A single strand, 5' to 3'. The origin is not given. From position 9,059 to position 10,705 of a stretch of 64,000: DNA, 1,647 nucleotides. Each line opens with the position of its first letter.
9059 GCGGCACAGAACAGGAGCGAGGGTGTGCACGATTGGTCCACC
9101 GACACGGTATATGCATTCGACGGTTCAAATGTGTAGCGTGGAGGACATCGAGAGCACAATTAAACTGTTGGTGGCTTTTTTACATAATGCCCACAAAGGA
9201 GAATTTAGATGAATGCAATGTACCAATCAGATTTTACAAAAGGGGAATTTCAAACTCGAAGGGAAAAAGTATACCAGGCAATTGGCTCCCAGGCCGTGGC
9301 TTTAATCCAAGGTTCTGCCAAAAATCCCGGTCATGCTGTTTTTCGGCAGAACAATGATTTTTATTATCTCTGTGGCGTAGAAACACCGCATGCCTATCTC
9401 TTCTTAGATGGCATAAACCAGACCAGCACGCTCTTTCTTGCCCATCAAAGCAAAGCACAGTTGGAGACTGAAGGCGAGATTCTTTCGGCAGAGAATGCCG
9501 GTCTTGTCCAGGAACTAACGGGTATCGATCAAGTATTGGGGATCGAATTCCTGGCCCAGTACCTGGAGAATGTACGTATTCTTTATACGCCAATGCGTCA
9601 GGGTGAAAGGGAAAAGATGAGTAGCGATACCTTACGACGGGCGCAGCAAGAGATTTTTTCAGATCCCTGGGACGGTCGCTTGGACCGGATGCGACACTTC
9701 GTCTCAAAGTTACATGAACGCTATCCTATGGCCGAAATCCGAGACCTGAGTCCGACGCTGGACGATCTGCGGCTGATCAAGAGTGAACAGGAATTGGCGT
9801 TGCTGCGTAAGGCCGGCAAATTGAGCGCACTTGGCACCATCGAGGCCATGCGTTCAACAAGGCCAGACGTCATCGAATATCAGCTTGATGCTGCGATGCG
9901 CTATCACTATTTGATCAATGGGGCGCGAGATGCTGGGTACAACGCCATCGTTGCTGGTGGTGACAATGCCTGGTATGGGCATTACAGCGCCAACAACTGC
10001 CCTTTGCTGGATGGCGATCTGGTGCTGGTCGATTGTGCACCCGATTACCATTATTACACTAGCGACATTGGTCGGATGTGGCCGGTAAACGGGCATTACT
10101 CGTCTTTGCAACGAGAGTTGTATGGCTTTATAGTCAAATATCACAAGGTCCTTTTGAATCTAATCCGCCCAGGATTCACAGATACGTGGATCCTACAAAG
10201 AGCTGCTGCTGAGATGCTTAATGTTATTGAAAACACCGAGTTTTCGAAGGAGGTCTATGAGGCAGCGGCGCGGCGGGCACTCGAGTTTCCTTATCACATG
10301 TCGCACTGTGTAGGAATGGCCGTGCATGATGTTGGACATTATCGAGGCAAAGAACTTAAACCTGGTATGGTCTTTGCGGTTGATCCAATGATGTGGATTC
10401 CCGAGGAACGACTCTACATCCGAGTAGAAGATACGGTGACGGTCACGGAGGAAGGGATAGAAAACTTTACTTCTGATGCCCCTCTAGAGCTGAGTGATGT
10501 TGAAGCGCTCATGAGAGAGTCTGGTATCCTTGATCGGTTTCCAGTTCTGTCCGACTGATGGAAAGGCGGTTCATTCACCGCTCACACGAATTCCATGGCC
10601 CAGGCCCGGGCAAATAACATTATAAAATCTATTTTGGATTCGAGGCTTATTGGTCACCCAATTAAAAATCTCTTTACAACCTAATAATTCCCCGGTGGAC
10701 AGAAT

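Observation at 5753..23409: About 17.7-kb block bounded by a 40-nt direct repeat with an integrase relic just inside: a decayed integrated island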

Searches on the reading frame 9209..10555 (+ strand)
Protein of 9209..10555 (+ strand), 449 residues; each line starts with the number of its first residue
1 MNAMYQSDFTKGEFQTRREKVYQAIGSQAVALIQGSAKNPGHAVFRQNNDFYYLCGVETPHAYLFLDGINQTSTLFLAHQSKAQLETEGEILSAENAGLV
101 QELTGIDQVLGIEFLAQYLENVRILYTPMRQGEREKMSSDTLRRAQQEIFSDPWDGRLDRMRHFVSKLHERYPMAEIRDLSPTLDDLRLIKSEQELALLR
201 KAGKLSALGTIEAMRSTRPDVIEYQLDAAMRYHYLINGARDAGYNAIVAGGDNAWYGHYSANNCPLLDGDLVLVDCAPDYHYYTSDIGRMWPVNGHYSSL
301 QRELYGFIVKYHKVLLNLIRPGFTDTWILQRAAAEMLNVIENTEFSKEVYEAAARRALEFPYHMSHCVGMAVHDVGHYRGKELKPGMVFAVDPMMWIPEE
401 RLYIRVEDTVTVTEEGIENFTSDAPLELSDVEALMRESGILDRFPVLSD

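Call 18: search_protein_families(library=pfam, proteins=[window:9209-10555:+], max_evalue=0.01)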
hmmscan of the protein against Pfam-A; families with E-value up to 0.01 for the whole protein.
window:9209-10555:+ (449 aa): 2 families
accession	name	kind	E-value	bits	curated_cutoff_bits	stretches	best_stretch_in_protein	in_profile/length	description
PF00557.29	Peptidase_M24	-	4e-41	141.5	23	1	198-414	2-208/208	Metallopeptidase family M24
PF05195.22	AMP_N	-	2.6e-14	53.4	24.6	1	14-121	1-112/121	Aminopeptidase P, N-terminal domain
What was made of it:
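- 6984..10558 (+): Operon of an enolase-superfamily epimerase, an M42 peptidase and an M24 aminopeptidase. Pfam in call 18.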
